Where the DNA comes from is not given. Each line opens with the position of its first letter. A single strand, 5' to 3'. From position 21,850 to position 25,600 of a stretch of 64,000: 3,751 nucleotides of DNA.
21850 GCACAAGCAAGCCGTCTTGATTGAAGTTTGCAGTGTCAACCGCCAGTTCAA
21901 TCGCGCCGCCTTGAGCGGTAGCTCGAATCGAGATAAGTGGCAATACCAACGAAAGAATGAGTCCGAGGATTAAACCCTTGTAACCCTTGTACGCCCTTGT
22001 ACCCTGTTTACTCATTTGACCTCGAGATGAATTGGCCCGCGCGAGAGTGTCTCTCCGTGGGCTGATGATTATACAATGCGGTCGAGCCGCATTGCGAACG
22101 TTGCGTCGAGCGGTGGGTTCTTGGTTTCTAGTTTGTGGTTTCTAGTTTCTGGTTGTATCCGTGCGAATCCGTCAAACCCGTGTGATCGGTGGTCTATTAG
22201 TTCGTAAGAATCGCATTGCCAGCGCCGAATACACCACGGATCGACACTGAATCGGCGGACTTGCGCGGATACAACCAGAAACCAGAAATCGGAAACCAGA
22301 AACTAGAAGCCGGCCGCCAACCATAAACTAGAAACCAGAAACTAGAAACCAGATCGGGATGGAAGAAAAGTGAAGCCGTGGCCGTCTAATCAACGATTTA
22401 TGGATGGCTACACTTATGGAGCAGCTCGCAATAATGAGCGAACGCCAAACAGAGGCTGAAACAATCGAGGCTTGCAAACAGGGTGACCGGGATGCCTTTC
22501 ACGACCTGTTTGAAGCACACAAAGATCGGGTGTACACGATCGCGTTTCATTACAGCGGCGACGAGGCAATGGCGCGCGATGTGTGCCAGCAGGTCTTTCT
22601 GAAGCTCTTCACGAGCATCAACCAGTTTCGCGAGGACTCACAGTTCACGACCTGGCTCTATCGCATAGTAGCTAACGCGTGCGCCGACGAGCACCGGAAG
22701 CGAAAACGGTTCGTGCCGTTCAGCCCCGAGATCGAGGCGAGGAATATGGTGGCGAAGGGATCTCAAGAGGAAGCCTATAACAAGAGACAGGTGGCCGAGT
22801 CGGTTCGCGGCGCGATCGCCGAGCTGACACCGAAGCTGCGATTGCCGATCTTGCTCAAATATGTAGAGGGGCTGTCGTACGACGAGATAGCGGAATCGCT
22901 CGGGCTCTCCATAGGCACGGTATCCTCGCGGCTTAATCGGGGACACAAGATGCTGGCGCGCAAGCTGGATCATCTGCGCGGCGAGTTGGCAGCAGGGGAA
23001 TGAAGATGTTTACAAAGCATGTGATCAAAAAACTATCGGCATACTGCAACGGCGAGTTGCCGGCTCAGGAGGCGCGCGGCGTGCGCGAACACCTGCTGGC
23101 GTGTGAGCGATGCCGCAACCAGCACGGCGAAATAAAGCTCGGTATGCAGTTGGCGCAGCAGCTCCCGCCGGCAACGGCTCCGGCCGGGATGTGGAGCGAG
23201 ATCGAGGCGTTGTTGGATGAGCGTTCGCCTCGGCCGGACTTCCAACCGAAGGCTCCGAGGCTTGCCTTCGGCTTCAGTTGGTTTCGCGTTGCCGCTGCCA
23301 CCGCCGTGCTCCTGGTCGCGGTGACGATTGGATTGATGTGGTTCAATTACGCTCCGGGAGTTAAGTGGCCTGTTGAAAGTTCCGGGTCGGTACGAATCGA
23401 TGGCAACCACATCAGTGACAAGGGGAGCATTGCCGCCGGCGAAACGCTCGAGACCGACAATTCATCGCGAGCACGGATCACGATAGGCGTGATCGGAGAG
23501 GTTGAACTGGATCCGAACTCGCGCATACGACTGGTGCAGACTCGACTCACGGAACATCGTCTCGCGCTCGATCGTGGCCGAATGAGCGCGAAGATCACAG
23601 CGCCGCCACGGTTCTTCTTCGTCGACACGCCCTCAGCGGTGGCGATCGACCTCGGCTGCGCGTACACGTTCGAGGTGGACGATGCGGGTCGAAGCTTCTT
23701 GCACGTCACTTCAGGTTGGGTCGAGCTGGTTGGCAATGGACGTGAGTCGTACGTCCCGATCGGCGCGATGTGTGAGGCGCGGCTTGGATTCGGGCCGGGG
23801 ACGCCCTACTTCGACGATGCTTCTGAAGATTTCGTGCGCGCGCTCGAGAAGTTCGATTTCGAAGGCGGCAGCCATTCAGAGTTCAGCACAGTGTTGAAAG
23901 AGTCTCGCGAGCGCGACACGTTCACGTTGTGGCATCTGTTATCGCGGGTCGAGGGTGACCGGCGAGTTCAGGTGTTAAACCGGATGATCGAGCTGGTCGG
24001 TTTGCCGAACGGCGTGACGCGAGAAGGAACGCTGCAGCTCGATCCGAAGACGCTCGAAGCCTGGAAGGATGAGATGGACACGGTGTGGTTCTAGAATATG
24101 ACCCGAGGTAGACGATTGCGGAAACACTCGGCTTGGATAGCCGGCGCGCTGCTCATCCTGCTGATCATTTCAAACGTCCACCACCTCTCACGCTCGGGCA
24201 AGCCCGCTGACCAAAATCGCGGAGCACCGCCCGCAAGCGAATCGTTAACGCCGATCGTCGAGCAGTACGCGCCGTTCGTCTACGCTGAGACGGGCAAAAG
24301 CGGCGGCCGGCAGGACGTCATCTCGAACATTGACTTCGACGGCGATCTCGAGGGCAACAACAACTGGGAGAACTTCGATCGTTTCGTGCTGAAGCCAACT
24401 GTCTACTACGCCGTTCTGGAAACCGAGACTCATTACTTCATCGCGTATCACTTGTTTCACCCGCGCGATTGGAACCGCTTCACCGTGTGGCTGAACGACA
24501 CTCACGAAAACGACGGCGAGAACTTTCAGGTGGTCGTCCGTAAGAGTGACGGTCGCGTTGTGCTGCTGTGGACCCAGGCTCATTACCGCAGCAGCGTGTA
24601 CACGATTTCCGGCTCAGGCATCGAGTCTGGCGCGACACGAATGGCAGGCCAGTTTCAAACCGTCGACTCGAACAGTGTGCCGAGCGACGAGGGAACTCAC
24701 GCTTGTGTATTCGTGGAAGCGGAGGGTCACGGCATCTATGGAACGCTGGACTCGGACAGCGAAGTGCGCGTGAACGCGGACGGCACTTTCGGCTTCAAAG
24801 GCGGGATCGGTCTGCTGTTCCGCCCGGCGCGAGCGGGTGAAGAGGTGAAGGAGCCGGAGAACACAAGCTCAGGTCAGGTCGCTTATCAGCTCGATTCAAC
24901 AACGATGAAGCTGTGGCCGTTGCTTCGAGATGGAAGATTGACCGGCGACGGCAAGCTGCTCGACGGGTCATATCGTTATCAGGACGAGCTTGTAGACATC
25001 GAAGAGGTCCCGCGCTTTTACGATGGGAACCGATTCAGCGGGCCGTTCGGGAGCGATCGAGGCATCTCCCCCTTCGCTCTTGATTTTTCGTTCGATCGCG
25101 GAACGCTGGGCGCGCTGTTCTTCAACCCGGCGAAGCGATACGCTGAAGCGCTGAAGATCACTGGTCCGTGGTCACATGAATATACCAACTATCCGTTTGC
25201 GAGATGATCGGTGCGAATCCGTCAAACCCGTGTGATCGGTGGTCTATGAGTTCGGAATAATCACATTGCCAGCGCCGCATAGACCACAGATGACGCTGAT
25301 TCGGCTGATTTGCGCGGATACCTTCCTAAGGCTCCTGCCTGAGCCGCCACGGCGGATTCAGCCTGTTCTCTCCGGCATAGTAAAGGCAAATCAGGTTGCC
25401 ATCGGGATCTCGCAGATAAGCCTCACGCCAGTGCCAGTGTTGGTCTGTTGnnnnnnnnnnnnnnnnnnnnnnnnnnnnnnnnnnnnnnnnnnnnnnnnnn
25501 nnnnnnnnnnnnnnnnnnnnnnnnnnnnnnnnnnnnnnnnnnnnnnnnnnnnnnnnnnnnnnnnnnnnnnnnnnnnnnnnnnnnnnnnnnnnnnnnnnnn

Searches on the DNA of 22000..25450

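Call 11: search_rna_families(source=window, start=22000, end=25450, threshold=evalue, max_evalue=10)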
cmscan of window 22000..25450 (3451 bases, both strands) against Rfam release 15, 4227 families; matches with E-value up to 10: 3.
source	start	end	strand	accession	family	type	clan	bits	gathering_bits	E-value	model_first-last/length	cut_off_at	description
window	24538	24598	+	RF02470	Ms_IGR-8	Gene; sRNA;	-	19.4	44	0.55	1-63/63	no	Mycobacterium sRNA Ms_IGR-8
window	23109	23201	+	RF03147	RAGATH-10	Gene; sRNA;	-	17.5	41.2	7.7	1-82/82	no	RAGATH-10 RNA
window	22407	22471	+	RF02001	group-II-D1D4-3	Intron;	CL00102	15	32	7.8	73-137/170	no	Group II catalytic intron D1-D4-3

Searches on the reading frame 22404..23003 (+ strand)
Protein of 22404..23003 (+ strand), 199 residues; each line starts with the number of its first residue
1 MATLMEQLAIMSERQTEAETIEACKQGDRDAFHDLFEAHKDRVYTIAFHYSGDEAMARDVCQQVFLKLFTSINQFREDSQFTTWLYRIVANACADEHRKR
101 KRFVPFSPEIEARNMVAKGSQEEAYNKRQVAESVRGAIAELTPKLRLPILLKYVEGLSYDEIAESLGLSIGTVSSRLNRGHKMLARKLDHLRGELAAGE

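Call 14: search_protein_families(library=pfam, proteins=[window:22404-23003:+], max_evalue=0.01)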
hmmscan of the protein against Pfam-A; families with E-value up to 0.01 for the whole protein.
window:22404-23003:+ (199 aa): 8 families
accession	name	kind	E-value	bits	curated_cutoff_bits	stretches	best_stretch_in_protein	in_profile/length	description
PF04542.20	Sigma70_r2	-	8.6e-19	67.6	24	1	35-102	1-70/71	Sigma-70 region 2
PF08281.18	Sigma70_r4_2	-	5.7e-16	58.3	25.7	1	133-182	3-52/54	Sigma-70, region 4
PF04545.22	Sigma70_r4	-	1.6e-10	40.7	24.1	1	137-181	1-45/50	Sigma-70, region 4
PF07638.17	Sigma70_ECF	-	1.3e-06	28.9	21.1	1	18-185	5-180/185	ECF sigma factor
PF13412.12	HTH_24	-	2.9e-05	24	21.9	1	156-179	17-40/48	Winged helix-turn-helix DNA-binding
PF13384.12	HTH_23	-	5.2e-05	23.4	24.6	1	143-179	4-40/50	Homeodomain-like domain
PF13404.12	HTH_AsnC-type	-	0.0068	16.6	27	0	157-179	18-40/42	AsnC-type helix-turn-helix domain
PF00196.25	GerE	-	0.0084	16.2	23.5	0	149-175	10-36/57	Bacterial regulatory proteins, luxR family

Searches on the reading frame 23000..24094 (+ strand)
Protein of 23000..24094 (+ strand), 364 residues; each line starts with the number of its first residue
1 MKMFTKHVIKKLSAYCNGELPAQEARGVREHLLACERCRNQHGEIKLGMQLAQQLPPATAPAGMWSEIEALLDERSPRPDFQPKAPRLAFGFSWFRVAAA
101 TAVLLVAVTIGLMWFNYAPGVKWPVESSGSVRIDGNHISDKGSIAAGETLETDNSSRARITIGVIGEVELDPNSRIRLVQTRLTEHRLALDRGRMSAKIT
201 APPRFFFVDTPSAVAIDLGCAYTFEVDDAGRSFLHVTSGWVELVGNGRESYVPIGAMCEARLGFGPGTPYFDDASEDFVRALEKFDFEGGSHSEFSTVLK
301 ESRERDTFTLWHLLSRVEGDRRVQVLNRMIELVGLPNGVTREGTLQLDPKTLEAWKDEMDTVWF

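Call 14: search_protein_families(library=pfam, proteins=[window:23000-24094:+], max_evalue=0.01)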
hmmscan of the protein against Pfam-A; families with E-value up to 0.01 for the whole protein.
window:23000-24094:+ (364 aa): 2 families
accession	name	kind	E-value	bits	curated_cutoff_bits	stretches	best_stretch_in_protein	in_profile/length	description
PF13490.11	zf-HC2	-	3.5e-09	37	22.2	1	7-39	3-35/35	Putative zinc-finger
PF04773.18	FecR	-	3.8e-07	30.9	24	1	149-241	2-96/97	FecR protein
